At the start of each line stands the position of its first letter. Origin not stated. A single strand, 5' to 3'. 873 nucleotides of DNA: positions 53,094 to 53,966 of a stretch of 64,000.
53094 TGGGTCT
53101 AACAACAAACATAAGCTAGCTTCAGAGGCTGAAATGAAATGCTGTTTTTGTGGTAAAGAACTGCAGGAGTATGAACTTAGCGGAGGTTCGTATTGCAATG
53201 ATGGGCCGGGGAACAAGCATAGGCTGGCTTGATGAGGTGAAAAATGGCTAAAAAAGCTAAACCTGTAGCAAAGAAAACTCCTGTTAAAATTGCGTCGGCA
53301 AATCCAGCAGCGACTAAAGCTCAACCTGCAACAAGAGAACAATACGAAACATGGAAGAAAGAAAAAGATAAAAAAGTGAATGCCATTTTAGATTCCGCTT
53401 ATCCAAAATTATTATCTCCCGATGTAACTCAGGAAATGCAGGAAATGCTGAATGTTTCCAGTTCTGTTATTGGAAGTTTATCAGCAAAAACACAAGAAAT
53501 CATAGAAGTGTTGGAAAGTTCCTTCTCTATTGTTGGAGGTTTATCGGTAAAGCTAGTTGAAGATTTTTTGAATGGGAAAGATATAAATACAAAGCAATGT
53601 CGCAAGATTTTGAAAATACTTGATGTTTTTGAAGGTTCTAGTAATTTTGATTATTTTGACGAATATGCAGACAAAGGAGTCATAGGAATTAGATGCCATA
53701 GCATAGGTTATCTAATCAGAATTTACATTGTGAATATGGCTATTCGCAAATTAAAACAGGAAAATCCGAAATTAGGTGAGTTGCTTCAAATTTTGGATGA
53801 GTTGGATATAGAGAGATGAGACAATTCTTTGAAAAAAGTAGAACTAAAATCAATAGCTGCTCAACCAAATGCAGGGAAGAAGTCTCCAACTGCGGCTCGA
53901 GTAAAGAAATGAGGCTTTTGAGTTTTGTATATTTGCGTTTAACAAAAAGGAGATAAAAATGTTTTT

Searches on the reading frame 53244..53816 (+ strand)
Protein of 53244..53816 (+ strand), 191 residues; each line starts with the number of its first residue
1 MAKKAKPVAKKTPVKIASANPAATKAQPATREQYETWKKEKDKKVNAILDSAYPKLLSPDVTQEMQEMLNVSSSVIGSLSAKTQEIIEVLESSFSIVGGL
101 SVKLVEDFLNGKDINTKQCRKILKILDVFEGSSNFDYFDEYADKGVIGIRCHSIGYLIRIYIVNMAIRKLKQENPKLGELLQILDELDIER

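Call 4: search_protein_families(library=pfam, proteins=[window:53244-53816:+], max_evalue=0.1)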
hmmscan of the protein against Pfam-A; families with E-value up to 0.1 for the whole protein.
window:53244-53816:+ (191 aa): 1 family
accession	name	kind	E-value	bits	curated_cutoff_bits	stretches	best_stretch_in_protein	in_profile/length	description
PF25280.1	POTRA2_Toc75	-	0.0096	16.5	27.5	1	20-85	13-77/112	Toc75-like, second POTRA domain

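Call 6: search_protein_families(library=padloc, proteins=[window:53244-53816:+], max_evalue=0.01)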
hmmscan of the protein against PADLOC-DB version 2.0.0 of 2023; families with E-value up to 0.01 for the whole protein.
window:53244-53816:+ (191 aa): 0 families

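Call 16: search_protein_families(library=phrogs, proteins=[window:53244-53816:+], max_evalue=0.1)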
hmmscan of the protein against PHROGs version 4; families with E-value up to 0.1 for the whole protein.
window:53244-53816:+ (191 aa): 2 families
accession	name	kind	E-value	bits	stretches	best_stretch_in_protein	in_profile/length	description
phrog_15478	-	tail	0.0052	16.6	1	83-132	232-282/456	tail length tape measure protein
phrog_3178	-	transcription regulation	0.013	16.8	1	3-58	48-102/125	Arc-like DNA binding domain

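Call 43: search_protein_families(library=ncbifam, proteins=[window:53244-53816:+], max_evalue=0.1)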
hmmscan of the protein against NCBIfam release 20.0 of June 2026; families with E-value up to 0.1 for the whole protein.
window:53244-53816:+ (191 aa): 2 families
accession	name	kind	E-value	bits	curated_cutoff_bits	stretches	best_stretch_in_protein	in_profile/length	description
NF003089.1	PRK04016.1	equivalog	0.046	13.9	79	0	147-191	2-41/61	DNA-directed RNA polymerase subunit N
TIGR00460.1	fmt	equivalog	0.06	12.4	201.5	1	12-75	47-111/315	methionyl-tRNA formyltransferase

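Call 85: find_homologous_proteins(query=window:53244-53816:+, max_evalue=0.01)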
Query window:53244-53816:+ (191 aa): 1 proteins with E <= 0.01 among 229 candidates.
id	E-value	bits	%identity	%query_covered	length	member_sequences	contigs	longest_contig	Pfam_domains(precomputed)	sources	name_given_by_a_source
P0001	6.3e-117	405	100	100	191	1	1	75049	-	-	-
